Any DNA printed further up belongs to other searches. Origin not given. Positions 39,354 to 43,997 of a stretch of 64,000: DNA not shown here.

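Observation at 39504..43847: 1447-aa virion-operon protein built from three paralogous PD40-type beta-propeller modules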

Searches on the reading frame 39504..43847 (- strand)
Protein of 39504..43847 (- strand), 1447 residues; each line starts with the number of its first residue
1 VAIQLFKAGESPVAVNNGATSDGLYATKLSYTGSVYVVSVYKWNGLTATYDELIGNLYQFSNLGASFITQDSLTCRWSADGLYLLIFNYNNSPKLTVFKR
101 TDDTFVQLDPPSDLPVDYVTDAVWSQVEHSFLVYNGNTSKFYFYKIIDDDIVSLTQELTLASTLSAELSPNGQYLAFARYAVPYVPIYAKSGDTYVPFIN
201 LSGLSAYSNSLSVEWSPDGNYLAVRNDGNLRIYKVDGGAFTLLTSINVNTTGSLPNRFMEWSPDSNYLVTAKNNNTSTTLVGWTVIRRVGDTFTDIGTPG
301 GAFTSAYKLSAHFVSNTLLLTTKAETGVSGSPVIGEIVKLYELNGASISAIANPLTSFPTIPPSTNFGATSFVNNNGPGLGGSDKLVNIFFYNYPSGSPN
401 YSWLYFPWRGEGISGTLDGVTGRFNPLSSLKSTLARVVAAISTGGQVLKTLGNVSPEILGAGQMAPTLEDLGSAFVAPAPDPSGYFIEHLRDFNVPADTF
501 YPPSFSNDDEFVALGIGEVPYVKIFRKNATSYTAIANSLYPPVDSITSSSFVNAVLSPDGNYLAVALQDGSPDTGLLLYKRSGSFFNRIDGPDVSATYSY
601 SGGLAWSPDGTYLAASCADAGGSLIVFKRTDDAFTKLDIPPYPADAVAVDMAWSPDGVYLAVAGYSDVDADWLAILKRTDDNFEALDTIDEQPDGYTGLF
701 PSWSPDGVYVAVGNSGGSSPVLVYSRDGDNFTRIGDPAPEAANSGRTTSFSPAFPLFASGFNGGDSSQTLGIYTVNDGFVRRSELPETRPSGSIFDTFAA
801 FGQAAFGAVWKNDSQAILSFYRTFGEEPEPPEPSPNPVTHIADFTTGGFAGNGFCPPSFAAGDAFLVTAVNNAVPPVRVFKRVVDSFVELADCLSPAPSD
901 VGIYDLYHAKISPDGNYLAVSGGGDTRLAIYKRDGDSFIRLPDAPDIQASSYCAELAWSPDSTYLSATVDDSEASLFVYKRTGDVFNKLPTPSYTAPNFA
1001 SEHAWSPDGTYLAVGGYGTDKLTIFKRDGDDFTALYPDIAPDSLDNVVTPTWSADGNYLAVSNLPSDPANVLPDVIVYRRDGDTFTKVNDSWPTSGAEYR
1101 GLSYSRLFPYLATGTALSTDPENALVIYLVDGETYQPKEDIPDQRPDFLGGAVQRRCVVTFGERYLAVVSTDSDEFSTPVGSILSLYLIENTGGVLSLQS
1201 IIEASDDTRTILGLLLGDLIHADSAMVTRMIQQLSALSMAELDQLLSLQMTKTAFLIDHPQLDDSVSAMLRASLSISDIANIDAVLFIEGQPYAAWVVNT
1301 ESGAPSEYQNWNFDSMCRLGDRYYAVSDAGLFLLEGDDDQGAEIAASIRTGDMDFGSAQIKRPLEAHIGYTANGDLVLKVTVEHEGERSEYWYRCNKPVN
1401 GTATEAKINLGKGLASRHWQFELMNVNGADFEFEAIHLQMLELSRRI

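Call 4: search_protein_families(library=pfam, proteins=[window:39504-43847:-], max_evalue=1)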
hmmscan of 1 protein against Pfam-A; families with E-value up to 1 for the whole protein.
window:39504-43847:- (1447 aa): 14 families
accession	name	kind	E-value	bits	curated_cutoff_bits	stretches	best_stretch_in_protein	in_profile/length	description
PF23389.1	Beta-prop_WDR19_1st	-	6.1e-20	71.9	27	6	913-1016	8-100/325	WDR19 first beta-propeller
PF23414.1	Beta-prop_EML_2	-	2.9e-19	69.9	90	3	166-275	45-146/266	Echinoderm microtubule-associated protein second beta-propeller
PF25174.1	Beta-prop_THOC3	-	1.9e-18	66.9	305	3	910-1062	9-147/272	THOC3 beta-propeller domain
PF24817.1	WD40_WDHD1_1st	-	2.3e-17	63.6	109.9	4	522-662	152-282/291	WDHD1 first WD40 domain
PF07676.18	PD40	-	3.5e-17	62.3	20.9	1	593-614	3-24/38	WD40-like Beta Propeller Repeat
PF00400.38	WD40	-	5.9e-13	49.2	27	1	211-233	15-38/39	WD domain, G-beta repeat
PF12894.13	ANAPC4_WD40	-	9.4e-11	42.3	22.9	0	212-240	43-72/91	Anaphase-promoting complex subunit 4 WD40 domain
PF10282.15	Lactonase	-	1.9e-09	37.7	21.7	2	910-1069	149-315/344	Lactonase, 7-bladed beta-propeller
PF08662.17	eIF2A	-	4.8e-09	36.8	20.5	2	66-237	2-180/194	Eukaryotic translation initiation factor eIF2A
PF04762.18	Beta-prop_ELP1_1st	-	1.1e-07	31.5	26.8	0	645-715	209-276/359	ELP1 first N-terminal beta-propeller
PF24807.1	WD40_CDC20-Fz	-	1.5e-07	31.4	200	0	943-1015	2-69/292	CDC20/Fizzy WD40 domain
PF25460.1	Beta-prop_Aladin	-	3.4e-05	23.6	171.1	1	208-274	111-174/340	Aladin seven-bladed propeller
PF00930.27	DPPIV_N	-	0.0012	18.1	22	0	212-278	47-125/354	Dipeptidyl peptidase IV (DPP IV) N-terminal region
PF24105.1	Beta-prop_CAF1B_HIR1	-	0.55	9.6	80.5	0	603-629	354-380/383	CAF1B/HIR1 beta-propeller domain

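Call 5: search_protein_families(library=phrogs, proteins=[window:39504-43847:-], max_evalue=0.01)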
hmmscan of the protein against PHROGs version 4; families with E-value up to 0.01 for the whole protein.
window:39504-43847:- (1447 aa): 5 families
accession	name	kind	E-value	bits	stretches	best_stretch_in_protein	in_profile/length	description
phrog_26502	-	head and packaging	5e-27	95.6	1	1225-1447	419-616/620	virion structural protein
phrog_12240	-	unknown function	3.2e-26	93.7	1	1204-1447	144-387/387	-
phrog_19311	-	unknown function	2.9e-22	79.5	3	911-1063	686-832/1023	-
phrog_19989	-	unknown function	7.3e-07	29.7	0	143-276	62-198/331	-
phrog_5107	-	lysis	5.4e-05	22.8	1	1290-1382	354-449/533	amidase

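Call 6: search_dna_similar(query=window:39504-43847:-, collection=phages, mode=protein, max_rows=30)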
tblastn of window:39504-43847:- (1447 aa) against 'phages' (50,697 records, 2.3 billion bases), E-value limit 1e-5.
Records with a match: 46; places in all: 46; records where one place covers at least 80% of the query: 0.
Best place of each record, by identity: <60% 46.
By first word of the organism name: Pseudomonas 39; Salicola 2; Shewanella 1; Acidovorax 1; Pseudoalteromonas 1; Bacillus 1; Caudoviricetes 1.
By host as written in the record: Pseudomonas aeruginosa 16; - 10; Salicola sp. M5 MPN 10^-2 23B 2; Pseudomonas aeruginosa HIM-6 2; Pseudomonas sp. 2; Pseudomonas aeruginosa PAO1 2; Pseudomonas aeruginosa ATCC 27853 2; Shewanella 1; and 9 more.
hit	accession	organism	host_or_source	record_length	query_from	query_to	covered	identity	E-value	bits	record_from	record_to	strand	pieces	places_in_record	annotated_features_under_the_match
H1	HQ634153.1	Salicola phage CGphi29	Salicola sp. M5 MPN 10^-2 23B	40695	562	1138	33%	32.2%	9e-12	152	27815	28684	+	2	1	hypothetical protein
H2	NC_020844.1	Salicola phage CGphi29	Salicola sp. M5 MPN 10^-2 23B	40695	562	1138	33%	32.2%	9e-12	152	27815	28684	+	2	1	hypothetical protein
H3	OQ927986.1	Shewanella phage vB_SbaS_Y11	Shewanella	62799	1250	1447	14%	29.1%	2e-14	86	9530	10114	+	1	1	hypothetical protein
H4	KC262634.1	Pseudomonas phage H66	Pseudomonas aeruginosa HIM-6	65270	1243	1447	14%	26.4%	5e-10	71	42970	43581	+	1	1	hypothetical protein | ribosome_binding_site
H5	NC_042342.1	Pseudomonas phage H66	Pseudomonas aeruginosa HIM-6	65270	1243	1447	14%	26.4%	5e-10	71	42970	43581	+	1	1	hypothetical protein | ribosome_binding_site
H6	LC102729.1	Pseudomonas phage phiR18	-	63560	1262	1447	13%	28.5%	1e-11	76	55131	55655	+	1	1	hypothetical protein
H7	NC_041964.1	Pseudomonas phage phiR18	-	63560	1262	1447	13%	28.5%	1e-11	76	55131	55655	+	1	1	virion structural protein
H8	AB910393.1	Pseudomonas phage KPP25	Pseudomonas aeruginosa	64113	1262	1447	13%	28.5%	1e-11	76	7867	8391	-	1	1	structural protein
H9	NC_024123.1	Pseudomonas phage KPP25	Pseudomonas aeruginosa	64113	1262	1447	13%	28.5%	1e-11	76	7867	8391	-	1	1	virion structural protein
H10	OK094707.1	Pseudomonas phage YMC17/07/R4900a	Pseudomonas aeruginosa YMC17/07/R4900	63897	1262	1447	13%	28.5%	1e-11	76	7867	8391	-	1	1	structural protein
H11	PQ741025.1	Pseudomonas phage CRPAP1904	Pseudomonas aeruginosa CRPA190 ...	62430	1262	1447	13%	28.5%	2e-11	76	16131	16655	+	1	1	structural protein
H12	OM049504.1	Acidovorax phage AP1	Paracidovorax oryzae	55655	1267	1438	12%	30.8%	3e-12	78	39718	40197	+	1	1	structural protein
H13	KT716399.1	Pseudomonas phage POR1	Pseudomonas oryzihabitans J81P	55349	908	1064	11%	32.5%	4e-9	68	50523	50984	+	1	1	hypothetical protein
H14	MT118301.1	Pseudomonas phage Epa33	Pseudomonas sp.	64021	1238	1423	13%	27.4%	2e-9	69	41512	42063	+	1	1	hypothetical protein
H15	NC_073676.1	Pseudomonas phage Epa33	Pseudomonas sp.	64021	1238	1423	13%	27.4%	2e-9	69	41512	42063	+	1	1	hypothetical protein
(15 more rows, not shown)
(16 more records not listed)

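Call 8: find_homologous_proteins(query=window:39504-43847:-, max_evalue=0.00001)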
Query window:39504-43847:- (1447 aa): 7 proteins with E <= 0.00001 among 8000 candidates.
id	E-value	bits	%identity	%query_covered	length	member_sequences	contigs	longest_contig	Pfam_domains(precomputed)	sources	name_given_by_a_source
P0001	0.0e+0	3302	100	100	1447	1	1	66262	PF25174.2,PF23381.2,PF12894.14,PF04762.19,PF25175.2,PF24817.2,PF07676.19,PF23389.2,PF10282.16,PF08662.18,PF24807.2,PF26550.2,PF00400.39,PF23414.2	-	-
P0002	2.9e-41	159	22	59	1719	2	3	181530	PF00930.28,PF24105.2,PF24817.2,PF22494.4,PF23389.2,PF24797.2,PF25460.2,PF00400.39,PF04053.21,PF23414.2,PF23775.2,PF25174.2,PF24814.2,PF23381.2,PF25173.2,PF23383.2,PF12894.14,PF04762.19,PF25175.2,PF07676.19,PF16755.12,PF10282.16,PF24782.3,PF08662.18,PF24807.2,PF26550.2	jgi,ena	jgi:WD40 repeat protein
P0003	2.8e-39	153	33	17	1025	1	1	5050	PF25174.2,PF24814.2,PF23381.2,PF12894.14,PF25175.2,PF24817.2,PF07676.19,PF24780.2,PF23393.3,PF23389.2,PF10282.16,PF26549.1,PF24797.2,PF18975.7,PF24807.2,PF00400.39,PF23414.2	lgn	-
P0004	3.2e-20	90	34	11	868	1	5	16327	PF15902.13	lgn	-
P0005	1.3e-11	61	37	11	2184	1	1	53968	PF25174.2,PF23381.2,PF12894.14,PF24807.2,PF00400.39,PF07676.19,PF23414.2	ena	-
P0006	1.7e-10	57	34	10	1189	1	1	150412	PF25168.2,PF24105.2,PF24805.2,PF25048.2,PF24017.3,PF23342.2,PF23411.2,PF24817.2,PF10584.15,PF00931.29,PF23393.3,PF23389.2,PF23609.2,PF24797.2,PF20426.5,PF25460.2,PF00400.39,PF04053.21,PF23414.2,PF25178.1,PF23775.2,PF25174.2,PF24814.2,PF23381.2,PF21029.4,PF25173.2,PF23383.2,PF25171.2,PF12894.14,PF251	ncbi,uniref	ncbi:eIF2A-related protein [Streptomyces syringium]|uniref:eIF2A-related protein n=1 Tax=Streptomyce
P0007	2.4e-9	54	29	10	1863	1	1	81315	PF23586.3,PF25048.2,PF23342.2,PF10584.15,PF23393.3,PF00069.32,PF24797.2,PF15492.13,PF20426.5,PF25460.2,PF25178.1,PF23775.2,PF07433.18,PF25173.2,PF23383.2,PF25171.2,PF12894.14,PF04762.19,PF24780.2,PF25172.2,PF24782.3,PF08662.18,PF25047.1,PF26550.2,PF23098.2,PF25168.2,PF00930.28,PF24105.2,PF24805.2,PF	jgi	jgi:WD40 repeat protein/serine/threonine protein kinase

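Call 10: get_annotated_region(hit=H9, flank=12000)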
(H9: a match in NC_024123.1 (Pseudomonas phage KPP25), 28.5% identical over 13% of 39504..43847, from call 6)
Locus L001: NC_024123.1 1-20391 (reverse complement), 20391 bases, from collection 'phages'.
description: Pseudomonas phage KPP25 DNA, complete sequence.
organism: Pseudomonas phage KPP25 (NCBI taxid 1462608)
taxonomy: Viruses; Duplodnaviria; Heunggongvirae; Uroviricota; Caudoviricetes; Kochitakasuvirus; Kochitakasuvirus KPP25
host: Pseudomonas aeruginosa; source: -; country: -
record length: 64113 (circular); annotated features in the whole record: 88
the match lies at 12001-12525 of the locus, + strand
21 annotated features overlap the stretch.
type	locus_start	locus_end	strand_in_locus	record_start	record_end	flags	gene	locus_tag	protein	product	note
CDS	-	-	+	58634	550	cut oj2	-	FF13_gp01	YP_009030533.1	virion structural protein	ORF088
CDS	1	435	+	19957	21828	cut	-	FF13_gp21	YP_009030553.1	terminase large subunit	ORF020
CDS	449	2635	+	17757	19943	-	-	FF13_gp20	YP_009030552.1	portal protein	ORF019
CDS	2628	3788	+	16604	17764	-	-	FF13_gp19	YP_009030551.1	hypothetical protein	ORF018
CDS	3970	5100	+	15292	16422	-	-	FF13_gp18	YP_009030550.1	major head protein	ORF017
CDS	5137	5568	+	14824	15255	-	-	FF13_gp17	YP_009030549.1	structural protein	ORF016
CDS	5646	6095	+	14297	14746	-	-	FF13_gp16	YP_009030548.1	structural protein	ORF015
CDS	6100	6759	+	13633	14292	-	-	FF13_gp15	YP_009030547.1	structural protein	ORF014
CDS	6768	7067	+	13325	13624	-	-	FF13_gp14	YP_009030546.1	hypothetical protein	ORF013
CDS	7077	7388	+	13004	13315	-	-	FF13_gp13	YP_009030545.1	hypothetical protein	ORF012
CDS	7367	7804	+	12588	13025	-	-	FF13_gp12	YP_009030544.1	hypothetical protein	ORF011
CDS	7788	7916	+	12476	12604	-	-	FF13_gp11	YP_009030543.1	hypothetical protein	ORF010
CDS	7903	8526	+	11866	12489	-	-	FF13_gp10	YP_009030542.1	endolysin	ORF009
CDS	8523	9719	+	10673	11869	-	-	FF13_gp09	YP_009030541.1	head closure Hc3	ORF008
CDS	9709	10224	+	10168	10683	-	-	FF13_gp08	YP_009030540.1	hypothetical protein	ORF007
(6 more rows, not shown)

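Call 11: get_annotated_region(hit=H2, flank=10000)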
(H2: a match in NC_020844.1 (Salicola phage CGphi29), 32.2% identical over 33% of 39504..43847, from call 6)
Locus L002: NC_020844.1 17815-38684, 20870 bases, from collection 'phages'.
description: Salicola phage CGphi29 genomic sequence.
organism: Salicola phage CGphi29 (NCBI taxid 754067)
taxonomy: Viruses; Duplodnaviria; Heunggongvirae; Uroviricota; Caudoviricetes
host: Salicola sp. M5 MPN 10^-2 23B; source: -; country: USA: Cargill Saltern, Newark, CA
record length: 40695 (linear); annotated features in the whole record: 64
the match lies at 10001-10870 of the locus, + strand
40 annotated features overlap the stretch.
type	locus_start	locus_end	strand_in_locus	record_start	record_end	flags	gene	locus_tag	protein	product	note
CDS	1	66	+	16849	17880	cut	-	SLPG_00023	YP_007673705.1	head morphogenesis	-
CDS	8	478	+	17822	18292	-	-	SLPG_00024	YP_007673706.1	hypothetical protein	-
CDS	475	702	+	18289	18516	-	-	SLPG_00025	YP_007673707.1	hypothetical protein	-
CDS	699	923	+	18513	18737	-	-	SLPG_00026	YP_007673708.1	hypothetical protein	-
CDS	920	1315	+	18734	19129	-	-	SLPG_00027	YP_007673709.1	tail terminator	-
CDS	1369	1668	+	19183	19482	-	-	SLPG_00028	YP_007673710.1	hypothetical protein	-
CDS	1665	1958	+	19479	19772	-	-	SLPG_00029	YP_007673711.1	hypothetical protein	-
CDS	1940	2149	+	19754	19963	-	-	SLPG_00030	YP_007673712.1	hypothetical protein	-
CDS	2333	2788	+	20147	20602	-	-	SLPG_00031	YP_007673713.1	hypothetical protein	-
CDS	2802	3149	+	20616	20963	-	-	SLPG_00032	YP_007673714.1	hypothetical protein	-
CDS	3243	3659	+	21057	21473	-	-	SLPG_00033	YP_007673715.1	hypothetical protein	-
CDS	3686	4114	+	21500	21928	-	-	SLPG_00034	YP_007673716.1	hypothetical protein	-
CDS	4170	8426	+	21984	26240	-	-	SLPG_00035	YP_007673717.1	tail length tape measure protein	-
CDS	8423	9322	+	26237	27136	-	-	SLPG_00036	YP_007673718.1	hypothetical protein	-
CDS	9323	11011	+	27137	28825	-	-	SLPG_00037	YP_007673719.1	hypothetical protein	-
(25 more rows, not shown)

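Call 18: search_solved_structures(query=window:39504-43847:-, max_evalue=0.01)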
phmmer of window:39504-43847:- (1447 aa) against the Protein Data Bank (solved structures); distinct sequences matched with E-value up to 0.01: 6.
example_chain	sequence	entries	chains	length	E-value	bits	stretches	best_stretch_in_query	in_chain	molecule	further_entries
26gp_Q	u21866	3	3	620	4.9e-14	54.1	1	1262-1446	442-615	Structural protein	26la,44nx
9h2q_B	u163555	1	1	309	5.7e-07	30.7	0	206-285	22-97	Autophagy-related protein 16-1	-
8qbn_7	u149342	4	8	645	2e-05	25.6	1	905-1017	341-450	WD repeat-containing protein 26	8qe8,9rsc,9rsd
3fm0_A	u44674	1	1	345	5.3e-05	24.2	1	912-1015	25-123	Protein CIAO1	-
4l9o_A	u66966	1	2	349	0.0005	21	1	908-1027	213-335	Sec16,Protein transport protein SEC13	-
8ghl_A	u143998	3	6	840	0.0014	19.4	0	910-1126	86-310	Protein HIR1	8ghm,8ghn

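Call 25: get_annotated_region(hit=H5, flank=12000)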
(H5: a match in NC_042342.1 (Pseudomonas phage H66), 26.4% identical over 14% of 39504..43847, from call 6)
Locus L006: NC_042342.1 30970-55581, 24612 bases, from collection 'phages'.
description: Pseudomonas virus H66, complete genome.
organism: Pseudomonas phage H66 (NCBI taxid 2928683)
taxonomy: Viruses; Duplodnaviria; Heunggongvirae; Uroviricota; Caudoviricetes; Hollowayvirus; Hollowayvirus H66
host: Pseudomonas aeruginosa HIM-6; source: -; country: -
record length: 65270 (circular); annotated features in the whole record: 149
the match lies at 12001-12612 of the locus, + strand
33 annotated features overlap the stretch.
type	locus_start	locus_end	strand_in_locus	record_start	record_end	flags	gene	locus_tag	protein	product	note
regulatory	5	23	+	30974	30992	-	-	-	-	terminator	-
CDS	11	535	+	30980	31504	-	-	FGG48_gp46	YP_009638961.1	virion structural protein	verified by mass spectrometry as part of the virion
regulatory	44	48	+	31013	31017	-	-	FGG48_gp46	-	ribosome_binding_site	-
regulatory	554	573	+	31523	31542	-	-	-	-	terminator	-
regulatory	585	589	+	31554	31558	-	-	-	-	ribosome_binding_site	-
CDS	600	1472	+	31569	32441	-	-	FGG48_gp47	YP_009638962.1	hypothetical protein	similar to ryanodine receptor Ryr domain (IPR003032)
regulatory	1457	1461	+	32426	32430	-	-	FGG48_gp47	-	ribosome_binding_site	-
CDS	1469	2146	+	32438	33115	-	-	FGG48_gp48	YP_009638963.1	structural protein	verified by mass spectrometry as part of the virion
CDS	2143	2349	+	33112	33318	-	-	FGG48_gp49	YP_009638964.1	CsrA-like regulator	-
regulatory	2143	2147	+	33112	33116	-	-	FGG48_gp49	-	ribosome_binding_site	-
regulatory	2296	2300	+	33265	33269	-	-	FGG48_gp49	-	ribosome_binding_site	-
CDS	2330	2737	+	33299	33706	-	-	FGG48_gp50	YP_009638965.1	hypothetical protein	Near-ORFan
regulatory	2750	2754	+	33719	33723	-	-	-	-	ribosome_binding_site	-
CDS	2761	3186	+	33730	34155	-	-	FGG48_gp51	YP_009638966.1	hypothetical protein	-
regulatory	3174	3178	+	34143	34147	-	-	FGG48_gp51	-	ribosome_binding_site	-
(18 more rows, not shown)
